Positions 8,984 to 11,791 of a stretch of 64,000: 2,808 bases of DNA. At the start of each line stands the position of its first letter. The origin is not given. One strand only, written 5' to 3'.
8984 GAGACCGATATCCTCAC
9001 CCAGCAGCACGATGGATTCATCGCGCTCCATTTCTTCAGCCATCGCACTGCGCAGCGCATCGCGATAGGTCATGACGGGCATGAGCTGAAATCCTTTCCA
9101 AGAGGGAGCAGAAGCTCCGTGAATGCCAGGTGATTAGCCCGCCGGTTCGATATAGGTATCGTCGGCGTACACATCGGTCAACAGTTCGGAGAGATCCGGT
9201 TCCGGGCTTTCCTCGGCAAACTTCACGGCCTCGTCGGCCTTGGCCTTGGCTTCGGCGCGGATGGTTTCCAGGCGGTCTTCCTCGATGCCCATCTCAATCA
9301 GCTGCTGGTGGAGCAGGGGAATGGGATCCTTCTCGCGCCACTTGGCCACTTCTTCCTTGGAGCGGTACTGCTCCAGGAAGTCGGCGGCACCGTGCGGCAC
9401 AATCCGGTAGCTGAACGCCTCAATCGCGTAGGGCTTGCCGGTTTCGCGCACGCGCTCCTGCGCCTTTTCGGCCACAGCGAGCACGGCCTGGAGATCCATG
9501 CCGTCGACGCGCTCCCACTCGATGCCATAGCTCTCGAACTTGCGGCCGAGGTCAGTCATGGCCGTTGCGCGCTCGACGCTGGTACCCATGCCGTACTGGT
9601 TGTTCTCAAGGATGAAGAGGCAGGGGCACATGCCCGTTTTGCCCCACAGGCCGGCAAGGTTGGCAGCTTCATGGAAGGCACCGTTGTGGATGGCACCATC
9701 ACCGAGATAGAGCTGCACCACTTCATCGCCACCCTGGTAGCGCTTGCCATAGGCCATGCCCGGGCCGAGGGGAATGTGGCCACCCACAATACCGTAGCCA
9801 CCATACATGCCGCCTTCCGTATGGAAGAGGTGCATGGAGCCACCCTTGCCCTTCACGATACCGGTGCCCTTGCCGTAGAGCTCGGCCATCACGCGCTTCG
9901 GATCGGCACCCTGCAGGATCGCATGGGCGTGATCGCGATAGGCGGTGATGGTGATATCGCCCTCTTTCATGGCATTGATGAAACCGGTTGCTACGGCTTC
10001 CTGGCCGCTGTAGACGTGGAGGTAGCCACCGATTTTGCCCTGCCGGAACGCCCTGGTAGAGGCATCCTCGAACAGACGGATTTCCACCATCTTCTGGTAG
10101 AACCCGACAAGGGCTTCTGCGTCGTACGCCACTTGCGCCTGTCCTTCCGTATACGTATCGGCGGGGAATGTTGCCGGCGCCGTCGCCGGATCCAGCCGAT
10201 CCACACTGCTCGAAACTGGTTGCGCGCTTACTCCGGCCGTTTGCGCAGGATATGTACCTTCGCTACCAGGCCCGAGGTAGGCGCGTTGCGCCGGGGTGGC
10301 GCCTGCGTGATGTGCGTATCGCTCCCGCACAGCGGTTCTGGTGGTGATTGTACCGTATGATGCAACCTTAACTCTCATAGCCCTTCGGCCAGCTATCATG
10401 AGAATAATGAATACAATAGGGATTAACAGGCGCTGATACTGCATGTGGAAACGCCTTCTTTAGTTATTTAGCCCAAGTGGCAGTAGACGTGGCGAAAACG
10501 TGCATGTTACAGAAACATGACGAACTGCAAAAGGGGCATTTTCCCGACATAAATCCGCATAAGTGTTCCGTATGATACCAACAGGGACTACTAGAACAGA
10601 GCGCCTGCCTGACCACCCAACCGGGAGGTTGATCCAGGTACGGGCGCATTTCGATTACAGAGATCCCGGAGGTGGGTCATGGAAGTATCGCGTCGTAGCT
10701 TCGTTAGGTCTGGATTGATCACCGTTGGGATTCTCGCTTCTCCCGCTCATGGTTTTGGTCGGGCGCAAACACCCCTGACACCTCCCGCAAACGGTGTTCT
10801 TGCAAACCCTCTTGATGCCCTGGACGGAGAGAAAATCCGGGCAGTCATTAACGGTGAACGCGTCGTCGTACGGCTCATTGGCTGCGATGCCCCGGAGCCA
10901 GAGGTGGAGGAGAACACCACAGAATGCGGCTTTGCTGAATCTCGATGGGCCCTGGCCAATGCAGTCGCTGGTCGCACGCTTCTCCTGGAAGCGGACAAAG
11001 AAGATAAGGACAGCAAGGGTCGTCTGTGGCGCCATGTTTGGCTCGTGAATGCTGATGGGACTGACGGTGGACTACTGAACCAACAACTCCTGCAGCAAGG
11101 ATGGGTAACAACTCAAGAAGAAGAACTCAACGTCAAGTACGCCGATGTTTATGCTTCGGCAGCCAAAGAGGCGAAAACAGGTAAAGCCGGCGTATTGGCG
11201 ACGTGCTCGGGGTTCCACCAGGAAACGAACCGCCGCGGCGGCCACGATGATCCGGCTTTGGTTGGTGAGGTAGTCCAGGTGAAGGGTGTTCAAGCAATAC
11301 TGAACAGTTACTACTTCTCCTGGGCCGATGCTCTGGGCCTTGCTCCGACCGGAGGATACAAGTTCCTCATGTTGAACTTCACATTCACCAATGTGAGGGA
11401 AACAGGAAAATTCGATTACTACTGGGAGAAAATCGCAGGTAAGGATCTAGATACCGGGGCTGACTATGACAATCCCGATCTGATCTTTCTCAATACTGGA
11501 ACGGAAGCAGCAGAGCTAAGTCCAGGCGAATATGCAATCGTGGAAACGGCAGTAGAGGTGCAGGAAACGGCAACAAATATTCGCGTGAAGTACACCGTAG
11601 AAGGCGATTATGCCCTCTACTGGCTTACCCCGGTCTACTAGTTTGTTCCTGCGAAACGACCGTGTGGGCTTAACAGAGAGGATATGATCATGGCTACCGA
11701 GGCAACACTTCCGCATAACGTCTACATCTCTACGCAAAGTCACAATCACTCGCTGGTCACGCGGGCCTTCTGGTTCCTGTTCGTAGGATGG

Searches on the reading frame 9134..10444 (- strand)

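Call 34: search_protein_families(library=pfam, proteins=[window:9134-10444:-])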
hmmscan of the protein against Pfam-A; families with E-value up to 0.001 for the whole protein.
window:9134-10444:- (436 aa): 2 families
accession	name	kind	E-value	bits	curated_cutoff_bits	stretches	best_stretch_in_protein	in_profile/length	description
PF00676.26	E1_dh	-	3.8e-72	243.2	22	1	118-417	2-298/300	Dehydrogenase E1 component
PF00456.26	Transketolase_N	-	9.3e-05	22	22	1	240-341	144-239/334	Transketolase, thiamine diphosphate binding domain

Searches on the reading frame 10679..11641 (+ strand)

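Call 37: search_protein_families(library=pfam, proteins=[window:10679-11641:+])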
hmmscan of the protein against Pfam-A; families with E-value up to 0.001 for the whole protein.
window:10679-11641:+ (320 aa): 1 family
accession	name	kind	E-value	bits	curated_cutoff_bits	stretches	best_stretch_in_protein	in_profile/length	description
PF00565.23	SNase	-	1e-06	29.6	21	1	64-171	2-103/107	Staphylococcal nuclease homologue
